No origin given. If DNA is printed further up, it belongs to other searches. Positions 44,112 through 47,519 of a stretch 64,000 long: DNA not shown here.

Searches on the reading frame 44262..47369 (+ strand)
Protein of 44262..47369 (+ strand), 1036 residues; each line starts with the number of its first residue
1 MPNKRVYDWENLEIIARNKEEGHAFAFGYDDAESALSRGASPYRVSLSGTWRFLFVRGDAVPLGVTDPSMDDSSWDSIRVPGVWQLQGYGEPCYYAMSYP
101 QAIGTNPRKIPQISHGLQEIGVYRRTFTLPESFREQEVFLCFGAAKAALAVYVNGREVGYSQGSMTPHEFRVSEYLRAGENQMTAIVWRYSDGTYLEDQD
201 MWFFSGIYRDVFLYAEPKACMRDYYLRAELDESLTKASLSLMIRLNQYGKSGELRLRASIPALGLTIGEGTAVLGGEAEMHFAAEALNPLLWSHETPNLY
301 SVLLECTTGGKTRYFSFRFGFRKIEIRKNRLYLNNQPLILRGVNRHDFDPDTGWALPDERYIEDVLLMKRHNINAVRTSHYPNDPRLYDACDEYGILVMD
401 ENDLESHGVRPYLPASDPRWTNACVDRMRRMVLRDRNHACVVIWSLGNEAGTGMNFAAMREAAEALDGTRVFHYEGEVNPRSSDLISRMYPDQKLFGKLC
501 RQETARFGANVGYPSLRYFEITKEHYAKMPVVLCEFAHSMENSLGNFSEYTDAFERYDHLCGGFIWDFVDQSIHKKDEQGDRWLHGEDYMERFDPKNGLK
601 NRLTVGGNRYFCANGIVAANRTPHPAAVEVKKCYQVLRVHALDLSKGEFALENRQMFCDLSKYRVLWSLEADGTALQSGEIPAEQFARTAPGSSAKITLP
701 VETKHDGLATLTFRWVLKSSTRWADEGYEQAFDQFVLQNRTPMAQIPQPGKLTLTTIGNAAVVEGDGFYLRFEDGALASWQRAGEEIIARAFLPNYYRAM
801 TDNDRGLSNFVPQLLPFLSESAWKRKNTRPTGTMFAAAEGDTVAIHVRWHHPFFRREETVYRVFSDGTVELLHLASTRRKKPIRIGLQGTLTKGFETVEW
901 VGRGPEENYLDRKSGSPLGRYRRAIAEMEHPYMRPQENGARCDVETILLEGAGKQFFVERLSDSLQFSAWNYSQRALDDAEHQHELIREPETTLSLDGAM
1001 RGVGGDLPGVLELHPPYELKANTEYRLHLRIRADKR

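Call 89: search_protein_families(library=pfam, proteins=[window:44262-47369:+], max_evalue=0.00001)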
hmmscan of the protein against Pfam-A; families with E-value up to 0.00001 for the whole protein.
window:44262-47369:+ (1036 aa): 6 families
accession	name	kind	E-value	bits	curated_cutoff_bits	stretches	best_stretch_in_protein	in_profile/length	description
PF02836.23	Glyco_hydro_2_C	-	6.3e-86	288.7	21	1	324-637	1-300/302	Glycosyl hydrolases family 2, TIM barrel domain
PF02929.23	Bgal_small_N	-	3.8e-57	194.2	25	1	765-1031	2-248/248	Beta galactosidase small chain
PF02837.24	Glyco_hydro_2_N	-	1.3e-34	120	28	1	46-217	3-169/169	Glycosyl hydrolases family 2, sugar binding domain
PF16353.11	LacZ_4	-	1.7e-20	73.5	27.3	1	650-738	2-87/87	Beta-galactosidase, domain 4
PF00703.27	Glyco_hydro_2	-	5.3e-08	34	23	1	222-322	4-109/109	Glycosyl hydrolases family 2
PF22666.2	Glyco_hydro_2_N2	-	1.9e-06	28.5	27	1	122-184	51-114/167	Glycosyl hydrolase 2 galactose-binding domain-like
